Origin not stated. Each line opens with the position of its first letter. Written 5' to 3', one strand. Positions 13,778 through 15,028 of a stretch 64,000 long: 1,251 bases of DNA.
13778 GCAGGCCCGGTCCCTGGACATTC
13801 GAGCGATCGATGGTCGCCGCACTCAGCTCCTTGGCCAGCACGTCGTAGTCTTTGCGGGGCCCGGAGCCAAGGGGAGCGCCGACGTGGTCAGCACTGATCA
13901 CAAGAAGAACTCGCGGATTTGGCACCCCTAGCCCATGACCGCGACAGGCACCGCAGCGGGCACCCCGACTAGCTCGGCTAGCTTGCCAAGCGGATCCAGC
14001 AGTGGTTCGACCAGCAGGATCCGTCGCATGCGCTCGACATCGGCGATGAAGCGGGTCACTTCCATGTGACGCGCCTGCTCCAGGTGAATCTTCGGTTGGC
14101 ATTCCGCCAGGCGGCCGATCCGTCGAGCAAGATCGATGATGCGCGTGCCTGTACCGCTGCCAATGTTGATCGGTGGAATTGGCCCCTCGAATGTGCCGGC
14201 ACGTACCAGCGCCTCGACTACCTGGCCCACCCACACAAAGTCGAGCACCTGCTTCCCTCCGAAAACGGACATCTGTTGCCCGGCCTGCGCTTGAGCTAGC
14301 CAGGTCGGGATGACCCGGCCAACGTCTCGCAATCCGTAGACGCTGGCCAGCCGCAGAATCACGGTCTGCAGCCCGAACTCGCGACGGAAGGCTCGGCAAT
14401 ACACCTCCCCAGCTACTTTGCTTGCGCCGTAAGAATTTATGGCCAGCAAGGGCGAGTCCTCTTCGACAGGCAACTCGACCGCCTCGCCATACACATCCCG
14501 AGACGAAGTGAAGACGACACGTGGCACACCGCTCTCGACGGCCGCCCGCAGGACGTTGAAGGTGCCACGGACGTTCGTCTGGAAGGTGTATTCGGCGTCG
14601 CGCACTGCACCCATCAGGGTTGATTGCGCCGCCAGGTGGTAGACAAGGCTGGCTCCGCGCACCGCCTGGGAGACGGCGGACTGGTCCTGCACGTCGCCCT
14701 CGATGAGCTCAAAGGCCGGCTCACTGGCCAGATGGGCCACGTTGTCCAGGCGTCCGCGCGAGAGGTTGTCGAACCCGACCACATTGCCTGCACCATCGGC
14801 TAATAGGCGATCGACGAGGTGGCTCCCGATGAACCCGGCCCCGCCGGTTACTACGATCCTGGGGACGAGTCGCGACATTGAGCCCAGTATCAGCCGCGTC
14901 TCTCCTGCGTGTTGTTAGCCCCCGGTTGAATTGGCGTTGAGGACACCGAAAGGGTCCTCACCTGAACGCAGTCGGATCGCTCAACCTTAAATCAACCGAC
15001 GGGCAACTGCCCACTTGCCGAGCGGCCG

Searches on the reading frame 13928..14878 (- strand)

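Call 13: search_protein_families(library=pfam, proteins=[window:13928-14878:-], max_evalue=0.001)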
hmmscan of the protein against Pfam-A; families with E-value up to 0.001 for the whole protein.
window:13928-14878:- (316 aa): 10 families
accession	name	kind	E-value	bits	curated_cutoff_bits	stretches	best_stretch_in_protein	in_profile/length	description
PF01370.27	Epimerase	-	7.4e-55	186.4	20.9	1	8-240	1-240/240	NAD dependent epimerase/dehydratase family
PF16363.11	GDP_Man_Dehyd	-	3.7e-45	155.3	27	1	10-227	2-236/332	GDP-mannose 4,6 dehydratase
PF01073.25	3Beta_HSD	-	2.1e-28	99.6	22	1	9-227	1-228/280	3-beta hydroxysteroid dehydrogenase/isomerase family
PF02719.21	Polysacc_synt_2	-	6.1e-19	68.7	20.2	1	8-263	1-252/293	Polysaccharide biosynthesis protein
PF04321.23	RmlD_sub_bind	-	2.6e-16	60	27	1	7-206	2-176/287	RmlD substrate binding domain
PF07993.18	NAD_binding_4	-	1.1e-13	51.3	20.1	1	66-198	79-220/258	Male sterility protein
PF13460.12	NAD_binding_10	-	1.7e-13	51.3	27.2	1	12-177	1-143/184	NAD(P)H-binding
PF00106.31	adh_short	-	7.9e-10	39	26.6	1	8-172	3-171/195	short chain dehydrogenase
PF05368.20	NmrA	-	3.4e-09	37.2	27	1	7-126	4-107/298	NmrA-like family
PF08659.16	KR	-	0.00017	22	22.6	1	9-83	4-89/180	KR domain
